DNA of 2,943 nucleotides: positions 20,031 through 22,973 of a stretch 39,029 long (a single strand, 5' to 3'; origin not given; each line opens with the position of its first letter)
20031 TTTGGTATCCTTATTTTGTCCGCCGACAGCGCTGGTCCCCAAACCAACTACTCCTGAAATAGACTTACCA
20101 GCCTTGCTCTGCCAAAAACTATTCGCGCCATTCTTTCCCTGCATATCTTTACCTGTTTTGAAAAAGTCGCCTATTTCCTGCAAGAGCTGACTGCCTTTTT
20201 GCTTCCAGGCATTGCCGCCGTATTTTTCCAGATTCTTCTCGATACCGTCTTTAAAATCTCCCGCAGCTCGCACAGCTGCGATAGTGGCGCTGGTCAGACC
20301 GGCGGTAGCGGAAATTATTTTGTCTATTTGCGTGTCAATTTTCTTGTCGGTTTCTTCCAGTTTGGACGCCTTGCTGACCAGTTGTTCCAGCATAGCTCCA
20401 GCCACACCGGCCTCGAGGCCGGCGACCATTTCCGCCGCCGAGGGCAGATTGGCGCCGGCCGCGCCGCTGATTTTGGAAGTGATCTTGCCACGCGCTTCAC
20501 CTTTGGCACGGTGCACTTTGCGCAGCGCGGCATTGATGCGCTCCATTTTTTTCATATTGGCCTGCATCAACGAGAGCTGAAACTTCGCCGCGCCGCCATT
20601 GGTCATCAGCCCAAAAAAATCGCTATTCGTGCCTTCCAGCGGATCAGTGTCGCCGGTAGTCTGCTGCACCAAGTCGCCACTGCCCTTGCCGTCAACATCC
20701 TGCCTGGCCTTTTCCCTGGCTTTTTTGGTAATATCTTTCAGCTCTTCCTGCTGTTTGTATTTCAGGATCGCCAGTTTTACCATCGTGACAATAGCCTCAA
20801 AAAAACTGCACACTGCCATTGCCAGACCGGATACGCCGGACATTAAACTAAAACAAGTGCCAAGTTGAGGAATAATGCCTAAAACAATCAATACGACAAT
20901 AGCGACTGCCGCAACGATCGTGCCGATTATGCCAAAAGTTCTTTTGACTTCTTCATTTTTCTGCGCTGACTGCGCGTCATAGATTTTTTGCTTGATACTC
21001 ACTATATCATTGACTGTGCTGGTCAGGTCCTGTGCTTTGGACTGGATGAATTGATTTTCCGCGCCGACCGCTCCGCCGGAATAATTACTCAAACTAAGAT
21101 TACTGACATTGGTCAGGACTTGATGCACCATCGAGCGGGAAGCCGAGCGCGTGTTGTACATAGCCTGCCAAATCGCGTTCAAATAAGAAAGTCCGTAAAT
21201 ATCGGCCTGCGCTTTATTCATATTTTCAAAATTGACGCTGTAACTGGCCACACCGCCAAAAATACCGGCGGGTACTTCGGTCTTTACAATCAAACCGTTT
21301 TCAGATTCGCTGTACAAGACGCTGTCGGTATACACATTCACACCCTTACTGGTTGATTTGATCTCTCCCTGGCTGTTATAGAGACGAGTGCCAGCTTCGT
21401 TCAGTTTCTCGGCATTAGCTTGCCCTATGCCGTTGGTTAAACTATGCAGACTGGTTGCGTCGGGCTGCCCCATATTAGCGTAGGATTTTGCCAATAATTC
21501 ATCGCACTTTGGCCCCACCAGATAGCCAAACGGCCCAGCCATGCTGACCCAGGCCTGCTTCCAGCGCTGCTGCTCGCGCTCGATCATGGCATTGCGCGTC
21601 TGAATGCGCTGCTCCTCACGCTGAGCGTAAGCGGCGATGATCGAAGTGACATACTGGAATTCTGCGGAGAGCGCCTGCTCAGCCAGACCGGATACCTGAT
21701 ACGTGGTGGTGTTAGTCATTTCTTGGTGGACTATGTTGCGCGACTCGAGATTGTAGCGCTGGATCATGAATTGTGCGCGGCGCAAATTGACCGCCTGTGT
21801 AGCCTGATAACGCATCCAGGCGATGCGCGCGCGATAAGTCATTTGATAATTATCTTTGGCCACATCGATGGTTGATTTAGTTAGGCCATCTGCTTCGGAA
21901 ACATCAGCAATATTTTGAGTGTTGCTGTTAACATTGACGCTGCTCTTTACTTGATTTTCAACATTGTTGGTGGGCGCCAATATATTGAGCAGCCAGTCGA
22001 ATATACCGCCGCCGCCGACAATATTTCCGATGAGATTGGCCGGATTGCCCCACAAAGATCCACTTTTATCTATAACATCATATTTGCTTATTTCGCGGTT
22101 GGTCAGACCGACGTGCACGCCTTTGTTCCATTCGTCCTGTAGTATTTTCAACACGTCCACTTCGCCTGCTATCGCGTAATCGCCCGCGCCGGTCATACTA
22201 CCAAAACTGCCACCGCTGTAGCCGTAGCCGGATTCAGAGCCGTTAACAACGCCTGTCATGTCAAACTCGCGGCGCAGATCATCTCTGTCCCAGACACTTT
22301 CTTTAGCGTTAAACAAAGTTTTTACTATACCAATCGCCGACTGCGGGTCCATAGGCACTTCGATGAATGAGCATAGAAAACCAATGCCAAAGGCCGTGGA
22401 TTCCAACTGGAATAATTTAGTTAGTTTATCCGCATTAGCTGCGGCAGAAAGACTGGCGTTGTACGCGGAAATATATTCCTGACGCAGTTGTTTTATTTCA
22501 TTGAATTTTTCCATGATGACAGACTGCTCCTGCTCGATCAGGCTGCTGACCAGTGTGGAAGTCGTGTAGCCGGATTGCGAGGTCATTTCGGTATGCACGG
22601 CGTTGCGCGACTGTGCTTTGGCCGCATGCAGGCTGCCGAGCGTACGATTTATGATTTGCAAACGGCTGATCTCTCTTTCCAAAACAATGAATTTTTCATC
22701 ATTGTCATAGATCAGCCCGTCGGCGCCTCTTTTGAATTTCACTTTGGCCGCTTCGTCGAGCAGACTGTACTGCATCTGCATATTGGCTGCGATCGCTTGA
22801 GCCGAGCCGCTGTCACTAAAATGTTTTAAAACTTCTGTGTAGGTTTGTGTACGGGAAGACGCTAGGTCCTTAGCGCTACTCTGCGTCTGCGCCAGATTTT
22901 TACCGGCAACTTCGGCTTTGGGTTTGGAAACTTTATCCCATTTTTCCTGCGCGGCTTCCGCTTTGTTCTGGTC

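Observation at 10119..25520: Orphan 5,133-aa giant ORF with no recognisable export signal or partner genes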

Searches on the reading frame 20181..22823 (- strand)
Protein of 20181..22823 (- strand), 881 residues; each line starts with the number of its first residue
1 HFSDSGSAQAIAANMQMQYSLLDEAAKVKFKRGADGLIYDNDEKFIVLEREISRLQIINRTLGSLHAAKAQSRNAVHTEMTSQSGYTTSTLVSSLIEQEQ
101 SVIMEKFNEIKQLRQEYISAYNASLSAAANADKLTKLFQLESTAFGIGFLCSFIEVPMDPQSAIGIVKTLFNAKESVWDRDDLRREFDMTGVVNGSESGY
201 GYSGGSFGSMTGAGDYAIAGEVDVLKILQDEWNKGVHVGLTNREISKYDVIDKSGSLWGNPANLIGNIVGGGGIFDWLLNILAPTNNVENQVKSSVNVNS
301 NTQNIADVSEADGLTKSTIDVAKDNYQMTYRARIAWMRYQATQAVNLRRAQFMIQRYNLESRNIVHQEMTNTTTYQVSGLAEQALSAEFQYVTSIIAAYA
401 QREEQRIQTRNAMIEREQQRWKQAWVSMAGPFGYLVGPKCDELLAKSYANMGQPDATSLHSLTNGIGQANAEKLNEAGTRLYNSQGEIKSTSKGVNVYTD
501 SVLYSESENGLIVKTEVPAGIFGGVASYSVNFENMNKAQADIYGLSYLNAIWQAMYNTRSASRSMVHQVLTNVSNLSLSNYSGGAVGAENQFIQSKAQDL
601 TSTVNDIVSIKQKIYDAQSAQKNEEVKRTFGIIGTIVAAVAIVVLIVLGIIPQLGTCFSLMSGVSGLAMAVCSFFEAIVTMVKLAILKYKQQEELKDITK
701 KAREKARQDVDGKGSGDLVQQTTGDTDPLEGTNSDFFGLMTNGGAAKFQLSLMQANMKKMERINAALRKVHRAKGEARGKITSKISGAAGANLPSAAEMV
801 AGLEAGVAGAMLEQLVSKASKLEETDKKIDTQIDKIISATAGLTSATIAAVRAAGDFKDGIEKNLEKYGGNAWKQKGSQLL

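Call 73: search_protein_representatives(protein=window:20181-22823:-)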
Query: 881 residues. Proteins with E-value up to 0.001 (for the whole library): 28; up to 1e-10: 19; up to 1e-30: 11. The best 28 are listed.
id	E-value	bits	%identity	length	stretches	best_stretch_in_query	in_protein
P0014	0.0e+00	1131.3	65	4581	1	4-847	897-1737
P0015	7.7e-164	563.6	45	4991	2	302-864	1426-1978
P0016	5.9e-159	547.4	45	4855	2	323-865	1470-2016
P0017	3.0e-141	488.9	42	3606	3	323-843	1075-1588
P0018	1.5e-94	334.5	34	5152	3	309-854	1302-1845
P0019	5.5e-92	326.0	51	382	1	533-860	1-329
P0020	8.4e-58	212.9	48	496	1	322-591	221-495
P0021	7.3e-53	196.6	74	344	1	5-145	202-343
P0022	1.3e-48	182.5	83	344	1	1-112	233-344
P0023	1.8e-40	155.6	47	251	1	28-201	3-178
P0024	2.2e-39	152.0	76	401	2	774-881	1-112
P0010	1.8e-26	109.3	27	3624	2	338-824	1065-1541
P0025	1.9e-26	109.2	28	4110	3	550-824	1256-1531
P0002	1.5e-20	89.7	28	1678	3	325-836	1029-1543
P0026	8.6e-16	74.0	45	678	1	750-862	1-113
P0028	2.0e-14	69.5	26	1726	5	47-129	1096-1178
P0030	6.6e-08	47.9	25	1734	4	481-665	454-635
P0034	3.0e-05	39.1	25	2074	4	15-127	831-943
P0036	2.9e-04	35.9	30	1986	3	50-133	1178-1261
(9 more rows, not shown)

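Call 76: list_cluster_members(proteins=[P0014, P0015, P0016, P0017, P0018, P0025, P0028, P0030, P0034, P0036])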
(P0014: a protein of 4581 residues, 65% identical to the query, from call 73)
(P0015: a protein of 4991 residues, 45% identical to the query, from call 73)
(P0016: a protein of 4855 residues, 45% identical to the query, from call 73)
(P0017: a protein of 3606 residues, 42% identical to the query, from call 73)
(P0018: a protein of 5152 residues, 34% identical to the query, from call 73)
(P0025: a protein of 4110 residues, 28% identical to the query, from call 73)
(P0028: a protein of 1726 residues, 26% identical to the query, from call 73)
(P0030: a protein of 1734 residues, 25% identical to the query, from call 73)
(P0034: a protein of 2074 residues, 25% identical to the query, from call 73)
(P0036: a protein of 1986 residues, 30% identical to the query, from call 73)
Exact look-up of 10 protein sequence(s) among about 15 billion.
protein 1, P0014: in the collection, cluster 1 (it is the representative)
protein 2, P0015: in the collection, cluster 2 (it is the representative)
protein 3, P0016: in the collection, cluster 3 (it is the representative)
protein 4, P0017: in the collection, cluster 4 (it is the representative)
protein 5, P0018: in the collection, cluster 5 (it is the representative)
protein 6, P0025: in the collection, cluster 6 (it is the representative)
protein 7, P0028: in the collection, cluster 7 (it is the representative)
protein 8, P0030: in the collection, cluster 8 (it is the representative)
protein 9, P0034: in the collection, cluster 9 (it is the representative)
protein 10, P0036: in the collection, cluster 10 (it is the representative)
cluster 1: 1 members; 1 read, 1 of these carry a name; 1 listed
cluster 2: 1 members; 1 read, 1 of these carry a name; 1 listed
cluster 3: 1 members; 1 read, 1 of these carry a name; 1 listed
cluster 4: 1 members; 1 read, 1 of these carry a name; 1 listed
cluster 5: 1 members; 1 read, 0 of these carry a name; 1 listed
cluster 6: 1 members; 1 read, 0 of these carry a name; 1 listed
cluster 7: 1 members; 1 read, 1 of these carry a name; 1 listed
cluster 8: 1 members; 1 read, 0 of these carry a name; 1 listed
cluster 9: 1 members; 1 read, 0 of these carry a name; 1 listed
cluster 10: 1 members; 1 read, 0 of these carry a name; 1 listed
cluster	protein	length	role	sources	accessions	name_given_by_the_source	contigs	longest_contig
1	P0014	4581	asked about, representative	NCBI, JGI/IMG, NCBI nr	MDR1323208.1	MAG: hypothetical protein LBK68_02100 [Candidatus Margulisbacteria bacterium] | hypothetical protein | hypothetical protein [Candidatus Margulisiibacteriota bacterium]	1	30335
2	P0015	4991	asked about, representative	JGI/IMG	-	transglutaminase-like putative cysteine protease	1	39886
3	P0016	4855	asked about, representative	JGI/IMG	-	hypothetical protein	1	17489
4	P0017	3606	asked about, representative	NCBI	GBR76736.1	hypothetical protein NO2_1234, partial [Candidatus Termititenax persephonae]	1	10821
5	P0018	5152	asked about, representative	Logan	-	-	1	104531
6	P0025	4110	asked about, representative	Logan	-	-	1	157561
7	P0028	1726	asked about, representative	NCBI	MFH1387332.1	MAG: hypothetical protein ABIH50_06690 [bacterium]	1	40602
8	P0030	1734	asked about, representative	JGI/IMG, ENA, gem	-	-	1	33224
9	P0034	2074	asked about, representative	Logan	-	-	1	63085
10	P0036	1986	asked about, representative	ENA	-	-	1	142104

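Call 90: search_protein_families(library=pfam, proteins=[P0036, P0034, P0030, P0028], max_evalue=0.01)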
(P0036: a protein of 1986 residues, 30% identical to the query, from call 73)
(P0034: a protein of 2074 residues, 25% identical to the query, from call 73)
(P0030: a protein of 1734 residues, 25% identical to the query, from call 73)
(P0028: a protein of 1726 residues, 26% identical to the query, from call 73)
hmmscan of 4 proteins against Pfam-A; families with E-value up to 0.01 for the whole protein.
P0036 (1986 aa): 2 families
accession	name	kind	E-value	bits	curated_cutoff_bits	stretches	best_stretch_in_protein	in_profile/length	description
PF01841.26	Transglut_core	-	0.0014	19.3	23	1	131-186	9-64/108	Transglutaminase-like superfamily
PF09177.16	STX6_10_61_N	-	0.0072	17.3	29.4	1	1895-1957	7-69/99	Syntaxin 6/10/61, N-terminal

P0034 (2074 aa): 11 families
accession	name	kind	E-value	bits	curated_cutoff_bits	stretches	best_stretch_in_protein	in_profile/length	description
PF06785.16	UPF0242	-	1.8e-05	25.3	33.5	1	1143-1274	81-182/194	Uncharacterised protein family (UPF0242) N-terminus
PF13166.12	AAA_13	-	0.00012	21.4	36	1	1162-1277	337-451/713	AAA domain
PF09762.14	CCDC93_CC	-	0.00021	20.9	30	1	1160-1276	125-249/429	CCDC93 coiled-coil domain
PF05478.16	Prominin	-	0.0015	17.2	34.3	1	1179-1269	626-711/799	Prominin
PF25764.1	KIF21A_4th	-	0.0016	18.6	33.1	1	1162-1280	30-151/183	KIF21A-like domain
PF17749.6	MIP-T3_C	-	0.0019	18.7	25.8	1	1152-1267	37-149/154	Microtubule-binding protein MIP-T3 C-terminal region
PF01601.21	CoV_S2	-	0.0024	17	40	1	1142-1258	159-279/521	Coronavirus spike glycoprotein S2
PF06103.16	DUF948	-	0.0031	18.1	37.2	1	1148-1224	1-79/89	Bacterial protein of unknown function (DUF948)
PF25762.1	HAUS1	-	0.0031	17.8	40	1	1175-1269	104-197/236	HAUS augmin-like complex subunit 1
PF08702.15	Fib_alpha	-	0.0051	17.5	29.9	1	1172-1267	29-127/143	Fibrinogen alpha/beta chain family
PF07889.17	DUF1664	-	0.006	17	34.6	1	1206-1274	37-105/124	Protein of unknown function (DUF1664)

P0030 (1734 aa): 0 families

P0028 (1726 aa): 0 families

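Call 97: find_encoding_contigs(protein=P0014, flank=10000, max_places=2)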
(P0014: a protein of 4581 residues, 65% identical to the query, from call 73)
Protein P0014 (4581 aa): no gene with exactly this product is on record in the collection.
